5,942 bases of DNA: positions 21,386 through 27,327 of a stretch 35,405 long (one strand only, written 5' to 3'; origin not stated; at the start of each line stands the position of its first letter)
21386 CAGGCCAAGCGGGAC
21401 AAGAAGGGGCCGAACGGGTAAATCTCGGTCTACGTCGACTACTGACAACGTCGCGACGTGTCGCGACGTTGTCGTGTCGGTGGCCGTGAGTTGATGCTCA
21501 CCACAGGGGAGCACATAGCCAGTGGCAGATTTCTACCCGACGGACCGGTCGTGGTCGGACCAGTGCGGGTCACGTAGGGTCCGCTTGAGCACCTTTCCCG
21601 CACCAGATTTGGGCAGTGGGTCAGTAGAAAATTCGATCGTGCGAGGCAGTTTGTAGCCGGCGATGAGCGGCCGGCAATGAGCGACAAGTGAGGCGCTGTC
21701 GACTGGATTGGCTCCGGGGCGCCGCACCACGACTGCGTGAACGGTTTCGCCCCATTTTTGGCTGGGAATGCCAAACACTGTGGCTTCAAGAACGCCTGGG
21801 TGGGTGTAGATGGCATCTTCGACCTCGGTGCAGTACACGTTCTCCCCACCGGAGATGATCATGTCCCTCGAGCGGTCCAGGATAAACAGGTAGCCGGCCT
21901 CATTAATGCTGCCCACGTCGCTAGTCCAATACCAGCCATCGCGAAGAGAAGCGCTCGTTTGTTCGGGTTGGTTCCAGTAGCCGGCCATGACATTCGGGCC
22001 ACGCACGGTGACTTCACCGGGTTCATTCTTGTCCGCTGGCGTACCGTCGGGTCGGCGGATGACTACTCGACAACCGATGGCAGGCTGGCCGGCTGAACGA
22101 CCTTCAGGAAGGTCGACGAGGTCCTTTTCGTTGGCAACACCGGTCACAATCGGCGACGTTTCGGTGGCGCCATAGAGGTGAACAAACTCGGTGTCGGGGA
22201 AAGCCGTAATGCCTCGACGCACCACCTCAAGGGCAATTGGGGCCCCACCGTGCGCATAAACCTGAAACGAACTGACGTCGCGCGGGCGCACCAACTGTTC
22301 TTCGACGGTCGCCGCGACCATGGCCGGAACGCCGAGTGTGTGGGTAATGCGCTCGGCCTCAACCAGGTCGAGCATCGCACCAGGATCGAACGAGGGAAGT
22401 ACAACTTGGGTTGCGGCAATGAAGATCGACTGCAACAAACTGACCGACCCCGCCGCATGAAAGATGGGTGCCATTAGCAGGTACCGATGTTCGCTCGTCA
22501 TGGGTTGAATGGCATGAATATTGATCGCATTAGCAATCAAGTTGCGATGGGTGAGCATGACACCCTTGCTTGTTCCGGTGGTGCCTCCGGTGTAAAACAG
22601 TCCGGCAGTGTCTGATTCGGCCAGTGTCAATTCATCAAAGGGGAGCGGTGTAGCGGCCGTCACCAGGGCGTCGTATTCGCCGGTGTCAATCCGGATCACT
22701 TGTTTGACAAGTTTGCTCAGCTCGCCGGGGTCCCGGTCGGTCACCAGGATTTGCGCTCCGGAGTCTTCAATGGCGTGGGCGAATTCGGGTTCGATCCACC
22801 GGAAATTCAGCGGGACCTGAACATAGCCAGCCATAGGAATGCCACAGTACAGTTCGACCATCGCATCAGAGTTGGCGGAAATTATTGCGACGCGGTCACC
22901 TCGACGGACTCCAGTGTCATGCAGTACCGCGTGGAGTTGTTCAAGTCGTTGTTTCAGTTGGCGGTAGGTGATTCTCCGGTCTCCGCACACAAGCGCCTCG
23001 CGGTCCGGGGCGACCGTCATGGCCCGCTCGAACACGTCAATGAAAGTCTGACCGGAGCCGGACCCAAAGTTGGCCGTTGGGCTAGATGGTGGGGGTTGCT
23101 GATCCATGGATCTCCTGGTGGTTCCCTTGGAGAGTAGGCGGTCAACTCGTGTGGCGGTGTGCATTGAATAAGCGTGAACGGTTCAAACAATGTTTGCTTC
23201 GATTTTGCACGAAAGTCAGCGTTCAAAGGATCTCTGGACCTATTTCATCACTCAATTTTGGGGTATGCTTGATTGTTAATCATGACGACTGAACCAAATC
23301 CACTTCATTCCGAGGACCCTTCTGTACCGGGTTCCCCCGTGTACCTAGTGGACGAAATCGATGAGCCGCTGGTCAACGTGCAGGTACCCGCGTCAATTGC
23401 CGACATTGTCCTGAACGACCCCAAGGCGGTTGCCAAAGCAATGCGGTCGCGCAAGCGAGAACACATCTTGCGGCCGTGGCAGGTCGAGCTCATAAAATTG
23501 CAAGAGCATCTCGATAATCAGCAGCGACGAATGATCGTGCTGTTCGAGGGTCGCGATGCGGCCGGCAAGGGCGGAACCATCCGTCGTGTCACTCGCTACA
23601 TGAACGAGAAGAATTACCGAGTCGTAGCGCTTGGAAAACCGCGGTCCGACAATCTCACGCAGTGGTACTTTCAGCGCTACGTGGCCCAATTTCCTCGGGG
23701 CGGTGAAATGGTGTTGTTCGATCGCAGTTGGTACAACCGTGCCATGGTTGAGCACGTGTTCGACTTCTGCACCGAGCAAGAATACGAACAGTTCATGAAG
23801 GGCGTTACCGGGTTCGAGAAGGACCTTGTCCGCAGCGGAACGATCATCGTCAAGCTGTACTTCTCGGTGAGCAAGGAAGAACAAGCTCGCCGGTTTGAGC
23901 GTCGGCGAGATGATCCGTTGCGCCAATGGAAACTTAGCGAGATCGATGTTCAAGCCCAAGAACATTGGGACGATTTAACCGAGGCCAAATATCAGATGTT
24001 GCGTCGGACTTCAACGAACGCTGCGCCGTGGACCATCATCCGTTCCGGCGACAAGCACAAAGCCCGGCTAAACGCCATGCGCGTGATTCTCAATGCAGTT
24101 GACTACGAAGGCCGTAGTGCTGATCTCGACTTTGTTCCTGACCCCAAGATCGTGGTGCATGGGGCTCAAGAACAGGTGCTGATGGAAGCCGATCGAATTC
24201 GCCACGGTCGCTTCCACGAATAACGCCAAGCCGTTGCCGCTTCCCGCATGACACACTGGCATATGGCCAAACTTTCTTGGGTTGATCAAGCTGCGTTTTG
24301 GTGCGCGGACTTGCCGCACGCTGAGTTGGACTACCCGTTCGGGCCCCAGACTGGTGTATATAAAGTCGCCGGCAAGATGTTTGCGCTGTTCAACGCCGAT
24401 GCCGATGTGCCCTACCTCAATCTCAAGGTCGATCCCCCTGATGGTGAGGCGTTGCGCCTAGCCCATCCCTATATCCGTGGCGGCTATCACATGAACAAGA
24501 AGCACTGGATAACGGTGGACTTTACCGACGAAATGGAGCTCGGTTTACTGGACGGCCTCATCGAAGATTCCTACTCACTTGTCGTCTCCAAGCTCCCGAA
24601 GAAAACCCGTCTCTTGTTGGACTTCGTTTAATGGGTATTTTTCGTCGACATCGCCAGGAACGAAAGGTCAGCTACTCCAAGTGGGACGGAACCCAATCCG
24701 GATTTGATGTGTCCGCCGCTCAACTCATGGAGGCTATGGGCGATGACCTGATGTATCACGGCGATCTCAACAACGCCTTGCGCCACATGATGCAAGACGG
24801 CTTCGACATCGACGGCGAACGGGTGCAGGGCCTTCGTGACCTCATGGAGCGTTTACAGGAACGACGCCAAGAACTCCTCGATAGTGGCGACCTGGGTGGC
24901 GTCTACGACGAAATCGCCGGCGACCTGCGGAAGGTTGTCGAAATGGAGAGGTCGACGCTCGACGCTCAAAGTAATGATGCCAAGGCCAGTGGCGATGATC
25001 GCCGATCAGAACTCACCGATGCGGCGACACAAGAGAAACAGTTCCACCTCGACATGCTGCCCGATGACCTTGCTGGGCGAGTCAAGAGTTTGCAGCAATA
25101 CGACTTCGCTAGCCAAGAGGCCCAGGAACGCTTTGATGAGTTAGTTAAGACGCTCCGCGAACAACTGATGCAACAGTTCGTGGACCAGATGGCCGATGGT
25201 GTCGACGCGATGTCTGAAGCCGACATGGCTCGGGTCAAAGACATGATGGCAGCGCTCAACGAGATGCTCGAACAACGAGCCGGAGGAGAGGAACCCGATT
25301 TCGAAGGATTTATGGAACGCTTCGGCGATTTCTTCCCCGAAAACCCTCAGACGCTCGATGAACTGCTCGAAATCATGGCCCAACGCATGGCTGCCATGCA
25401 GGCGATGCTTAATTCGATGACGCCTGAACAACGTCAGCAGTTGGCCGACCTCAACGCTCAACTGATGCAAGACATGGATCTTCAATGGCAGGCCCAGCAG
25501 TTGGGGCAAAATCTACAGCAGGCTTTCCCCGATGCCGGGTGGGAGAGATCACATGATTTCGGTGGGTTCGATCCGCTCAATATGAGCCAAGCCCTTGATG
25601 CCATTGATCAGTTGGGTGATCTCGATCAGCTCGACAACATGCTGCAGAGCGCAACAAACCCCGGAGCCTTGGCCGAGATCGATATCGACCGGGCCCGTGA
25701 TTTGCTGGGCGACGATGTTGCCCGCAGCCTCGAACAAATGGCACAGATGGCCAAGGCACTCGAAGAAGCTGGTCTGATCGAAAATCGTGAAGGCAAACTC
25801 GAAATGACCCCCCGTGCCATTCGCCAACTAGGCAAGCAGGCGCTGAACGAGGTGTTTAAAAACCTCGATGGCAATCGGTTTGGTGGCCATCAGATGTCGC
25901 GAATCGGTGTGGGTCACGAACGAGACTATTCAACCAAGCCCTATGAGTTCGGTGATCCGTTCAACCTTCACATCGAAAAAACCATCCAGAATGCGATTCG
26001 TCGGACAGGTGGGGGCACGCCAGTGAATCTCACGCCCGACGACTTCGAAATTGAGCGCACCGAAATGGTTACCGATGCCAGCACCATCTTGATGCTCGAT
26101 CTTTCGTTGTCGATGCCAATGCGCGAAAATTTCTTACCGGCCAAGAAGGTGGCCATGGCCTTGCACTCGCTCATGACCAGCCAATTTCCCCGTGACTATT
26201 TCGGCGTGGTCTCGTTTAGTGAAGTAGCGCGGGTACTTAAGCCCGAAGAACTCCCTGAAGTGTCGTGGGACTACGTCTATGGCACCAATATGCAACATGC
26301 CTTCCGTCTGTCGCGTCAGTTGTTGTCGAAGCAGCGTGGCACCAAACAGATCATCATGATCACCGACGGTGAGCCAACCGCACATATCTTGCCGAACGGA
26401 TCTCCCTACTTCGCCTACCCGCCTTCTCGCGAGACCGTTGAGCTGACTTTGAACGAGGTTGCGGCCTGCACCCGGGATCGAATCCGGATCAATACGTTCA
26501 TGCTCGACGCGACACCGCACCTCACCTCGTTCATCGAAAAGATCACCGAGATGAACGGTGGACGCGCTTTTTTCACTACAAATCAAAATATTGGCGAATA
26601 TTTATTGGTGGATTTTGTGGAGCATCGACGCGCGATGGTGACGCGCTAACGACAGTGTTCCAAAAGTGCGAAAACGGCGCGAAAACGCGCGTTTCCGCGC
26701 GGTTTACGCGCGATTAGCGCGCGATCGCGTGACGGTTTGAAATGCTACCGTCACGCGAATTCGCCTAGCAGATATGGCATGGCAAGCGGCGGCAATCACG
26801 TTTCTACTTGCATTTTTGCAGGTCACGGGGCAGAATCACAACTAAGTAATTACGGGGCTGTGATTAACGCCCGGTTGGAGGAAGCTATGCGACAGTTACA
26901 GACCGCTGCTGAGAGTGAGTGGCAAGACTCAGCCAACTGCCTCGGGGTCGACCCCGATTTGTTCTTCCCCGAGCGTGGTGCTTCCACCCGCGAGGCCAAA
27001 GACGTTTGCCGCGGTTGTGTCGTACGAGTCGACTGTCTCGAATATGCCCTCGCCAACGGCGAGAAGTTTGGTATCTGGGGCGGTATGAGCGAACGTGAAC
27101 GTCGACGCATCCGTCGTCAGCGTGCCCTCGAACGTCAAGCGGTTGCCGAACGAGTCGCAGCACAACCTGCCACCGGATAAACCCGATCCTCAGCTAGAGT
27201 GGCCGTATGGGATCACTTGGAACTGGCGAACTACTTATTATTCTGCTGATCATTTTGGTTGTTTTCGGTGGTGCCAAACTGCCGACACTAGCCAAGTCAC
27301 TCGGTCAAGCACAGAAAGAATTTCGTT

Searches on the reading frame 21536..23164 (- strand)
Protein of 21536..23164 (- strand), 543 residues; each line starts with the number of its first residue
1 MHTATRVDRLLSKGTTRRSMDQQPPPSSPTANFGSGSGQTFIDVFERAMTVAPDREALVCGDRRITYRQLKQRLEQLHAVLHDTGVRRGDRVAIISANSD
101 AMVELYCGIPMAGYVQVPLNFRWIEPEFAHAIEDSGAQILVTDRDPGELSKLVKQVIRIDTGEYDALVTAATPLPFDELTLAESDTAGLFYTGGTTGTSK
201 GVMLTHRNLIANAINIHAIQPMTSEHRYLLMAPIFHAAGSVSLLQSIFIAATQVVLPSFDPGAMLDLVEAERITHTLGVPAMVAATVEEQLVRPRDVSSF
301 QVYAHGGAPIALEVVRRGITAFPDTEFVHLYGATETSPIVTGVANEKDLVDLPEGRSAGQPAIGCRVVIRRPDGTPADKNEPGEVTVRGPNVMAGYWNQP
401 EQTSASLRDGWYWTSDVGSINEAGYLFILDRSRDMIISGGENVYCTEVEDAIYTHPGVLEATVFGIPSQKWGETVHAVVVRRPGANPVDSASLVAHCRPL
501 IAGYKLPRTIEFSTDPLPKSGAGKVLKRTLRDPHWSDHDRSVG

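Call 11: search_protein_families(library=pfam, proteins=[window:21536-23164:-], max_evalue=0.01)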
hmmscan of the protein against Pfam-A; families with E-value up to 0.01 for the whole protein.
window:21536-23164:- (543 aa): 2 families
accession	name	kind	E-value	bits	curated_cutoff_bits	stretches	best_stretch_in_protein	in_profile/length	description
PF00501.34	AMP-binding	-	2.1e-82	277.4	29.9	1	45-397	1-384/384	AMP-binding enzyme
PF13193.12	AMP-binding_C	-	9.4e-16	58.9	24.5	1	447-524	1-76/76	AMP-binding enzyme C-terminal domain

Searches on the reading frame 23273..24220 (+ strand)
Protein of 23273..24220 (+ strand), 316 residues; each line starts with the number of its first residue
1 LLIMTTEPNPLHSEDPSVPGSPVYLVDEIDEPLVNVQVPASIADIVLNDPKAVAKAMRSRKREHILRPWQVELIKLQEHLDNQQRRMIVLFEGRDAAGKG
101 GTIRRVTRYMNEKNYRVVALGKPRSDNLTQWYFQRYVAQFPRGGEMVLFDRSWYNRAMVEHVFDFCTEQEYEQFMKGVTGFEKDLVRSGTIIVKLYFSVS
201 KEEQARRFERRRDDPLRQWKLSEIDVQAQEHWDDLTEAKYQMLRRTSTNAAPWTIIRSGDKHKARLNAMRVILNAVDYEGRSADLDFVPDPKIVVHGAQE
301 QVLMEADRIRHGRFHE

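Call 11: search_protein_families(library=pfam, proteins=[window:23273-24220:+], max_evalue=0.01)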
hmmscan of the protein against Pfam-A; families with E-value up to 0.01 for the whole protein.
window:23273-24220:+ (316 aa): 1 family
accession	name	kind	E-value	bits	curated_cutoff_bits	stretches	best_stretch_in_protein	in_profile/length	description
PF03976.20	PPK2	-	3.9e-87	292.1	22.3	1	61-280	6-225/229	Polyphosphate kinase 2 (PPK2)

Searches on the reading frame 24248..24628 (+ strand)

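Call 11: search_protein_families(library=pfam, proteins=[window:24248-24628:+], max_evalue=0.01)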
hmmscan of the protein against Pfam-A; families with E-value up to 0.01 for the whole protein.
window:24248-24628:+ (127 aa): 1 family
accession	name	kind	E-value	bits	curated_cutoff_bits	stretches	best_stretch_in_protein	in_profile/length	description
PF04237.18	YjbR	-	1.2e-25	90.4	30.1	1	21-111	2-88/88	YjbR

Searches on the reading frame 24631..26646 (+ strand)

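Call 11: search_protein_families(library=pfam, proteins=[window:24631-26646:+], max_evalue=0.01)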
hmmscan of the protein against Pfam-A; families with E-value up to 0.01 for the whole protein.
window:24631-26646:+ (672 aa): 3 families
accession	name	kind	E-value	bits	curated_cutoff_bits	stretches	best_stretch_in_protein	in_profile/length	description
PF13519.12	VWA_2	-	1.3e-07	32.7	27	1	485-581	1-107/107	von Willebrand factor type A domain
PF06969.22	HemN_C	-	0.00031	21.2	24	1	349-397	20-65/67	HemN C-terminal domain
PF00092.34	VWA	-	0.0027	18.4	23.8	0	554-646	81-159/174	von Willebrand factor type A domain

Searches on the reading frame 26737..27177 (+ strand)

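Call 11: search_protein_families(library=pfam, proteins=[window:26737-27177:+], max_evalue=0.01)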
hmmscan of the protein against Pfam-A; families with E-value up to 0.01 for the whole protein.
window:26737-27177:+ (147 aa): 1 family
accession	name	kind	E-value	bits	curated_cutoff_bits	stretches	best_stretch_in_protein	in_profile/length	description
PF02467.21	Whib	-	2.2e-25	89.4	23.6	1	62-124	1-64/65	Transcription factor WhiB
